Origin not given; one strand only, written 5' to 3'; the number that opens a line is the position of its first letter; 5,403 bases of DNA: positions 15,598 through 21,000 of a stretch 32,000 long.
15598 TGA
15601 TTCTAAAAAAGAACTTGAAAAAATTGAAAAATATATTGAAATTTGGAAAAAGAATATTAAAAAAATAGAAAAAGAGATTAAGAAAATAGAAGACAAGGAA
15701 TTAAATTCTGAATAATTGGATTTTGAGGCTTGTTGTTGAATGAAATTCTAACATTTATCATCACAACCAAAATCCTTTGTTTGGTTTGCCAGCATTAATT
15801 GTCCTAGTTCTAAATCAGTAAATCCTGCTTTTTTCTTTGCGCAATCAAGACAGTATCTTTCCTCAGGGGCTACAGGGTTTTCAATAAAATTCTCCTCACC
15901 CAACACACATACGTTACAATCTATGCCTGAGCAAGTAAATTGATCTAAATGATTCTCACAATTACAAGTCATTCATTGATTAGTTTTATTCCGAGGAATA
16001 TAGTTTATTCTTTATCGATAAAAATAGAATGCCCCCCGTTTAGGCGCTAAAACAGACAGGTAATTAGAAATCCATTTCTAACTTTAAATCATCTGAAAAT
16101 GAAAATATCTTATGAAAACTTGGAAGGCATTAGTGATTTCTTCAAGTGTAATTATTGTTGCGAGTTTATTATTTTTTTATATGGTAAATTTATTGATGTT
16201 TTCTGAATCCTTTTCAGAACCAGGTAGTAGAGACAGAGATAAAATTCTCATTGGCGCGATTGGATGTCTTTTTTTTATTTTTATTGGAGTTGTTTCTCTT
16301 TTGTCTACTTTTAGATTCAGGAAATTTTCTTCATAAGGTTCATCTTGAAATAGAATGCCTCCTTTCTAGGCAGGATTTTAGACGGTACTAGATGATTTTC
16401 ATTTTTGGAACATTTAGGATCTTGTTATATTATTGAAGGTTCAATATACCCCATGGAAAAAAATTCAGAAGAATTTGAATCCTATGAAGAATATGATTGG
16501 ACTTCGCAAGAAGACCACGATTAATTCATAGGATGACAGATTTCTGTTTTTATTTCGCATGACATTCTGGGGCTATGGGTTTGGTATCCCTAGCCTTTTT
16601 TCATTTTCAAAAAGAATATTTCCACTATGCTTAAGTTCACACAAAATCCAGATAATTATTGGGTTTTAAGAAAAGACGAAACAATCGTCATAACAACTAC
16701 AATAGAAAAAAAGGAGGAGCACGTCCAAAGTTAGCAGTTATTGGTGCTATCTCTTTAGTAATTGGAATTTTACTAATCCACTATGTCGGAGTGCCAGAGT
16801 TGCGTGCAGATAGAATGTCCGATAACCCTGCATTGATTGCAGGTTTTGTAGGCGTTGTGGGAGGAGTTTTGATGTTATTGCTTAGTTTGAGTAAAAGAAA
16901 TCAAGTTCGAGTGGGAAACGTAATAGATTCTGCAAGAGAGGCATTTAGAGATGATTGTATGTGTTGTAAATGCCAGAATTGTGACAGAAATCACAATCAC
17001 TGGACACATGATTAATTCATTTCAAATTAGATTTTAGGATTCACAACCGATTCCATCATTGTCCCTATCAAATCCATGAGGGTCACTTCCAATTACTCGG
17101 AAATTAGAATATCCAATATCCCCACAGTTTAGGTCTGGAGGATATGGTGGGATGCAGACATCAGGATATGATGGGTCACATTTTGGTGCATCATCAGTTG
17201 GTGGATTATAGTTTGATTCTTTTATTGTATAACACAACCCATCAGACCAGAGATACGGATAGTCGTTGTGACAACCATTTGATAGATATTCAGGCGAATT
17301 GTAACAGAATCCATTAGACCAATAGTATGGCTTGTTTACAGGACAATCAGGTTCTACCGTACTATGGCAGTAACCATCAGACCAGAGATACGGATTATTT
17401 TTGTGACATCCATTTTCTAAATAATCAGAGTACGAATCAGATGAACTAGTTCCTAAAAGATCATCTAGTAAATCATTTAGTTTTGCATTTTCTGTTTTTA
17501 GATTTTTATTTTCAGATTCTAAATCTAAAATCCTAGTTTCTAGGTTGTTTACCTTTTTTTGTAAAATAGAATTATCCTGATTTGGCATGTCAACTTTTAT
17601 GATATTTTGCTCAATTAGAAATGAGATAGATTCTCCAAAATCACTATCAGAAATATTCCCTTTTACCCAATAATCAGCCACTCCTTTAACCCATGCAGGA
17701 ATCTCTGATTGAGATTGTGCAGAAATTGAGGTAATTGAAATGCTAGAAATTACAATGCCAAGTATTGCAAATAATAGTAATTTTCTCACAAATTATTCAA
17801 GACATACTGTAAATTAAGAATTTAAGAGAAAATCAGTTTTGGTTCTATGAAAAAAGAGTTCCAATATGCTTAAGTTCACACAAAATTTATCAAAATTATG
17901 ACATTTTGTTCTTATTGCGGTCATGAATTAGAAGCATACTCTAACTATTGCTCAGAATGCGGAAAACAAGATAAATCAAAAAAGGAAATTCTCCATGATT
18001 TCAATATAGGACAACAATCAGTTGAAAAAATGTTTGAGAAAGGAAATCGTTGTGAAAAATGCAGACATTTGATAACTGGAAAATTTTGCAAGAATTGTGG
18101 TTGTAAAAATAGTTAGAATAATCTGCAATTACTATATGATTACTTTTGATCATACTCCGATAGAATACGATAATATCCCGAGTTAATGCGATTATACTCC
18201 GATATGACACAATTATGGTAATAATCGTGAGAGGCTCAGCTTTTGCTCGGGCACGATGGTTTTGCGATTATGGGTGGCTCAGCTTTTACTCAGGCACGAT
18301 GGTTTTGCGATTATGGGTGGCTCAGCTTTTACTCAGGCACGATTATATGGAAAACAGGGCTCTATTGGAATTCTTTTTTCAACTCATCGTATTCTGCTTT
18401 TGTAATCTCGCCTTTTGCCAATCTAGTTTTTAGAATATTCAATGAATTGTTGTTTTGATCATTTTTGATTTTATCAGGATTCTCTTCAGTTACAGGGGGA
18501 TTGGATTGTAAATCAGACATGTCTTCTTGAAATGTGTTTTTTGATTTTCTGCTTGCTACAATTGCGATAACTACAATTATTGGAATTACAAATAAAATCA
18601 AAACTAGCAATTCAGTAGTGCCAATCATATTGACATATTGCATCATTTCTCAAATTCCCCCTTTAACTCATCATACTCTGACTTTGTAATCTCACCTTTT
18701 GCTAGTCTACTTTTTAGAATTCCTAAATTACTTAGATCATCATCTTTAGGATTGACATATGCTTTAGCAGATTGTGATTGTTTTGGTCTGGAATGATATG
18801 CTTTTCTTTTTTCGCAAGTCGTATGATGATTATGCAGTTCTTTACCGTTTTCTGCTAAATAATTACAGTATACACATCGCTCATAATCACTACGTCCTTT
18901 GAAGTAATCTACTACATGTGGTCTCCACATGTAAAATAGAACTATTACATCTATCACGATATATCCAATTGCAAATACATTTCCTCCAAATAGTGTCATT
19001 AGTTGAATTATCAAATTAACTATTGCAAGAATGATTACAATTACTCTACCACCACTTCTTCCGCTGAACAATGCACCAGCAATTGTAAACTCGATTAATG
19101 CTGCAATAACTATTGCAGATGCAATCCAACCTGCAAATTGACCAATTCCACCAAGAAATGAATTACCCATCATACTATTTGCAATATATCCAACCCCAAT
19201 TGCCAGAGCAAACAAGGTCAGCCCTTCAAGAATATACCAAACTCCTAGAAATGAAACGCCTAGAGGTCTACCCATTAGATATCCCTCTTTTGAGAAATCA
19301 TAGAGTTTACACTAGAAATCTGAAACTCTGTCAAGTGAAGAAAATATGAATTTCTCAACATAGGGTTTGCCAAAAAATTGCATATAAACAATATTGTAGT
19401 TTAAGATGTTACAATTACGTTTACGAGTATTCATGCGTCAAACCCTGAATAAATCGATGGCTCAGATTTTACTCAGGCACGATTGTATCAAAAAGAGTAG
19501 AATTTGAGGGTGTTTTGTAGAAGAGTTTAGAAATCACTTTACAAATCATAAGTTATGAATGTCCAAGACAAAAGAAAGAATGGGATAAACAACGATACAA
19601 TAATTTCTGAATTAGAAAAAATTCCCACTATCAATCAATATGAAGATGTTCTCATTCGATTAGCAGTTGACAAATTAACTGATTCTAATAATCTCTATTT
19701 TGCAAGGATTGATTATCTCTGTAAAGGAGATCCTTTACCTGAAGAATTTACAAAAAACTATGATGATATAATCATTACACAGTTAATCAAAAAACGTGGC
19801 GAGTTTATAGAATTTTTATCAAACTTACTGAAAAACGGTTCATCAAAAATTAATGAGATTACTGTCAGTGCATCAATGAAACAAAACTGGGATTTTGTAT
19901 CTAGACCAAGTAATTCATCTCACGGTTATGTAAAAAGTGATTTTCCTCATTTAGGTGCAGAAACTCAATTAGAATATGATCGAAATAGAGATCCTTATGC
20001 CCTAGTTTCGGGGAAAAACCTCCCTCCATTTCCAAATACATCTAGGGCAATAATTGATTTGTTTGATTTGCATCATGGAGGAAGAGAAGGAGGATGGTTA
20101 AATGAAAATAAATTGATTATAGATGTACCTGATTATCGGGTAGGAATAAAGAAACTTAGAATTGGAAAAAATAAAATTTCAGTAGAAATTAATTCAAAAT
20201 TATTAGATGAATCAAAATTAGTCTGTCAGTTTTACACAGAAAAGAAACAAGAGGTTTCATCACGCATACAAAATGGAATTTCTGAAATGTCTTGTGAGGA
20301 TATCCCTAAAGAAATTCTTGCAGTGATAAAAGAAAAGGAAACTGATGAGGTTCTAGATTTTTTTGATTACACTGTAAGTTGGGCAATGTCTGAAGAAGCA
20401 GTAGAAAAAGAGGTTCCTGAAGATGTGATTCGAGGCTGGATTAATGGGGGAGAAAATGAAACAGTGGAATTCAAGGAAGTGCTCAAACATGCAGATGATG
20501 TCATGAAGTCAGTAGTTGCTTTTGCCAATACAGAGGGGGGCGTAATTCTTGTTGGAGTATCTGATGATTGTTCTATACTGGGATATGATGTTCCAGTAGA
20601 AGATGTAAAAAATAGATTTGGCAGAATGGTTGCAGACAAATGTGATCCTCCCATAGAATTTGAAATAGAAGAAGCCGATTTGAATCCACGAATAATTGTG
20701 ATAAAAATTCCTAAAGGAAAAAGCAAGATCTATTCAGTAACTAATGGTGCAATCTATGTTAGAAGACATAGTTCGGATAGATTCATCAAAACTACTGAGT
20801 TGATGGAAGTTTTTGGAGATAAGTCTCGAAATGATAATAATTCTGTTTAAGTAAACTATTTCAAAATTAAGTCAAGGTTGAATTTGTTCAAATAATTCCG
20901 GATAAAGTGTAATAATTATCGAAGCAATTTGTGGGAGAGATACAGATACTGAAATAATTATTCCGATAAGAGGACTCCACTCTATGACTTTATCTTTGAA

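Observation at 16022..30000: Cas1 and a protein-primed-type PolB inside a TIR/TSD-bounded 14-kb insertion: a casposon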

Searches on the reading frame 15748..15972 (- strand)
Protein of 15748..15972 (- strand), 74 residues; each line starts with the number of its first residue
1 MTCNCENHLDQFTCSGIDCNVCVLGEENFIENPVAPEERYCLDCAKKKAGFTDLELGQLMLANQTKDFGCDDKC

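Call 8: search_protein_families(library=pfam, max_evalue=0.01, proteins=[window:15748-15972:-])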
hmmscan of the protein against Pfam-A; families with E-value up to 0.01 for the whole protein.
window:15748-15972:- (74 aa): 1 family
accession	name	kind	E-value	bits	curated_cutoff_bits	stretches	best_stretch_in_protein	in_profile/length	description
PF25454.1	zf-C3HC4_IRF-2BP1_2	-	0.0065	17.1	26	1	18-47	2-33/72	IRF-2BP1/2 C3HC4 zinc finger domain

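Call 30: find_homologous_proteins(query=window:15748-15972:-)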
Query window:15748-15972:- (74 aa): 25 proteins with E <= 0.001 among 25 candidates.
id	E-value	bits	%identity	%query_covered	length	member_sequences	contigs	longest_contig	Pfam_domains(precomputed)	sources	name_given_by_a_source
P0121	1.9e-43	164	96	100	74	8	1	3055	-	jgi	-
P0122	8.7e-34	133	81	100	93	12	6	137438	-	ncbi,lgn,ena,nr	ncbi:MAG: hypothetical protein H8D31_05985 [Nitrosopumilus sp.]|nr:hypothetical protein [Nitrosopumi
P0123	1.5e-33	132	81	100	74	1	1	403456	-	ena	-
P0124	5.3e-33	130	80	100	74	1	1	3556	-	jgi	-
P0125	5.2e-30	121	77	99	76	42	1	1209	-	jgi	-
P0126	3.6e-28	115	71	99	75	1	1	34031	-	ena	-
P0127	4.4e-28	115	71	99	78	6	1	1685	-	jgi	-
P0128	1.1e-27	113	71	99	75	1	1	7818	-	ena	-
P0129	1.4e-27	113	98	70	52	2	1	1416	-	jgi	-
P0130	2.0e-27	113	70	99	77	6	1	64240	-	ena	-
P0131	2.1e-27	113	71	99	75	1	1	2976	-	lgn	-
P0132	3.2e-27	112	70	99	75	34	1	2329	-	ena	-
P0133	4.0e-27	112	71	99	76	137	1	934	-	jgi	-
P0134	6.0e-27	111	70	99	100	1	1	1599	-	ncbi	-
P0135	1.6e-26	110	70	99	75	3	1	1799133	-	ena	-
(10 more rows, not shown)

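Call 31: find_encoding_contigs(protein=P0121, flank=5000, max_places=3)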
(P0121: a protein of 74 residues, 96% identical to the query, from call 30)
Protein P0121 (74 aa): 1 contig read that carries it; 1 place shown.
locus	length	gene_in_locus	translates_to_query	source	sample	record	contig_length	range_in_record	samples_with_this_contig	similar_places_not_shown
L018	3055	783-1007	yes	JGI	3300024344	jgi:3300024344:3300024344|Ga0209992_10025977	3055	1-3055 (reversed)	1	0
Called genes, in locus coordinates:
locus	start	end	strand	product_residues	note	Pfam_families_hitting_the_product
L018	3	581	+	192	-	?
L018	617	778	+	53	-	-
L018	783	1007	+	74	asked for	-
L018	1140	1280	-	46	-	-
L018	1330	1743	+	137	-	-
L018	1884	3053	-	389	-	?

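Call 32: find_encoding_contigs(protein=P0122, flank=6000, max_places=4)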
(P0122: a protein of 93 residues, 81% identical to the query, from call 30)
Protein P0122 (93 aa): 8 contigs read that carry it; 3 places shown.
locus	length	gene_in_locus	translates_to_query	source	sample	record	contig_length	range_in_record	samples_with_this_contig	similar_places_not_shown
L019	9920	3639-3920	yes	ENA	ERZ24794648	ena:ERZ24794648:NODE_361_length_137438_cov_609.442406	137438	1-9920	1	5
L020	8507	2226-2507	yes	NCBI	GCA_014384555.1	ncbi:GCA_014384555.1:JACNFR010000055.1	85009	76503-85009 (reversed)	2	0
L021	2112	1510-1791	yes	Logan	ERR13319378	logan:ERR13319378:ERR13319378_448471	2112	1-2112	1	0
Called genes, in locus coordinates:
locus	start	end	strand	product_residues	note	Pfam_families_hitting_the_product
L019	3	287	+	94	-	?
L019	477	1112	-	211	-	PF00565:SNase (weak)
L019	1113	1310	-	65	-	-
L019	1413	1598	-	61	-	-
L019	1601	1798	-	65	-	-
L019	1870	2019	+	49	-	-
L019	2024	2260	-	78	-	-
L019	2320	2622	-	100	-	-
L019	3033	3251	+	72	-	-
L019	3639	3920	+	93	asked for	-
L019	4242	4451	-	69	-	-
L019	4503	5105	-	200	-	PF00881:Nitroreductase, PF14512:TM1586_NiRdase (weak)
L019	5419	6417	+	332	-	-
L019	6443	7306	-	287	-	PF00413:Peptidase_M10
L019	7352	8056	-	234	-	PF03692:CxxCxxCC (weak)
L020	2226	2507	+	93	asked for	-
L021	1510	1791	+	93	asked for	-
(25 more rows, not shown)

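Call 33: find_encoding_contigs(protein=P0123, flank=6000, max_places=3)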
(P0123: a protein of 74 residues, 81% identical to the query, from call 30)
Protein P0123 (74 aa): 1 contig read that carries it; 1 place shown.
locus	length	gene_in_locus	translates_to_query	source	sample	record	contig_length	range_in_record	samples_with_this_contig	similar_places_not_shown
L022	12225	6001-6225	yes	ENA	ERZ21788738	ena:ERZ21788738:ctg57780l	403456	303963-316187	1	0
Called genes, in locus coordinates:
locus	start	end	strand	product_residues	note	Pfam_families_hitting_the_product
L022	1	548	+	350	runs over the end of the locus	-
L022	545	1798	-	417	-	PF01595:CNNM, PF00571:CBS (weak), PF03471:CorC_HlyC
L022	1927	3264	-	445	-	PF00291:PALP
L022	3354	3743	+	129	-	-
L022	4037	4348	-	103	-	-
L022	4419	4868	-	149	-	-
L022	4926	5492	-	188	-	-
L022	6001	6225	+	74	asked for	-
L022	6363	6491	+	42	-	-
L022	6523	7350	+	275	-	-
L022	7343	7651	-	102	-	PF12172:zf-ChsH2 (weak)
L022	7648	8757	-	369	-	PF00108:Thiolase_N, PF02803:Thiolase_C, PF22691:Thiolase_C_1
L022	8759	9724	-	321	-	PF00296:Bac_luciferase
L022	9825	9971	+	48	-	-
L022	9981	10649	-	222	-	PF00483:NTP_transferase, PF12804:NTP_transf_3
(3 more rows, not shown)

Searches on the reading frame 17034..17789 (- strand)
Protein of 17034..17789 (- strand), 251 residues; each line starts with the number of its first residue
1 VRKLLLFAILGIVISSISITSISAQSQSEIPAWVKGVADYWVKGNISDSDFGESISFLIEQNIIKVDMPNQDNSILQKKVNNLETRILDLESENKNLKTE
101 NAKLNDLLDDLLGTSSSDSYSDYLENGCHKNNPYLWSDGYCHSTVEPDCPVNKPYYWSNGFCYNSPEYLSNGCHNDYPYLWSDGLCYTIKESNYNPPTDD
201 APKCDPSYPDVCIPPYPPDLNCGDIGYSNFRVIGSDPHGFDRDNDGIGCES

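Call 7: search_protein_families(library=pfam, max_evalue=0.01, proteins=[window:17034-17789:-])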
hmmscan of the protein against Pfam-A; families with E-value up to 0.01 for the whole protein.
window:17034-17789:- (251 aa): 3 families
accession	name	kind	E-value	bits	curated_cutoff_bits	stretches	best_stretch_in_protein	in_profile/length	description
PF05901.16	Excalibur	-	0.00031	21.5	22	1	223-250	18-36/36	Excalibur calcium-binding domain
PF05377.16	FlaC_arch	-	0.0095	16.8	27.8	0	76-112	5-41/55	Flagella accessory protein C (FlaC)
PF00170.26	bZIP_1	-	0.0095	16.5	27.6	0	77-112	25-60/64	bZIP transcription factor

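Call 43: search_protein_families(library=padloc, max_evalue=0.001, proteins=[window:17034-17789:-])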
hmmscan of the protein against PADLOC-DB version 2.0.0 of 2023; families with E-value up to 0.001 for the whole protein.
window:17034-17789:- (251 aa): 0 families

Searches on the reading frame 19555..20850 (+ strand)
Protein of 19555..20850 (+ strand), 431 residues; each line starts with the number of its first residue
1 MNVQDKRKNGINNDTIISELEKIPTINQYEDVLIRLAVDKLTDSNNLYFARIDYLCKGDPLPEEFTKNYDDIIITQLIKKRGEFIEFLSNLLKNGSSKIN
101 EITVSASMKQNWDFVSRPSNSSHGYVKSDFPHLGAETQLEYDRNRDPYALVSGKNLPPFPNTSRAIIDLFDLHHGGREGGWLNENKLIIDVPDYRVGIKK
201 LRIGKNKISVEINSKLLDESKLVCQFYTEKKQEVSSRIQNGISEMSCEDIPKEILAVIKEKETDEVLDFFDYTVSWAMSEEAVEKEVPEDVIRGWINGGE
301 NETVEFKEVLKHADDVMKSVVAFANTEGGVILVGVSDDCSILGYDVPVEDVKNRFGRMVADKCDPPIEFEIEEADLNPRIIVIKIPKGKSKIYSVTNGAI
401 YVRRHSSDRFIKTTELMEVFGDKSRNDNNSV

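Call 7: search_protein_families(library=pfam, max_evalue=0.01, proteins=[window:19555-20850:+])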
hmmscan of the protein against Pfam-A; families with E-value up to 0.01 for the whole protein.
window:19555-20850:+ (431 aa): 1 family
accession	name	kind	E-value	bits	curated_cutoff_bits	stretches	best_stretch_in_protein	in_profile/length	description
PF04326.19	SLFN_AlbA_2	-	3.8e-23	82.7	25.3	1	300-409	1-115/118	Schlafen, AlbA_2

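Call 43: search_protein_families(library=padloc, max_evalue=0.001, proteins=[window:19555-20850:+])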
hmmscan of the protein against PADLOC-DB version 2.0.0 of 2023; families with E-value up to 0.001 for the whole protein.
window:19555-20850:+ (431 aa): 1 family
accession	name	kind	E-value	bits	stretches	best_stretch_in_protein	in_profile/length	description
PDLC02394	pAgo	-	0.00098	14.9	0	300-357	41-100/1121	-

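Call 57: search_protein_families(library=phrogs, max_evalue=0.001, proteins=[window:19555-20850:+])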
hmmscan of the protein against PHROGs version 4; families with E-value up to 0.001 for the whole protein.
window:19555-20850:+ (431 aa): 1 family
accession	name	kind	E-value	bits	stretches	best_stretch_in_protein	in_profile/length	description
phrog_12156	-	DNA, RNA and nucleotide metabolism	6.9e-18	65.6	1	280-429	3-157/485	DNA helicase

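Call 58: search_protein_families(library=ncbifam, max_evalue=0.001, proteins=[window:19555-20850:+])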
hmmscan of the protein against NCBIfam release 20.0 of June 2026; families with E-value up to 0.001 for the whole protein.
window:19555-20850:+ (431 aa): 0 families
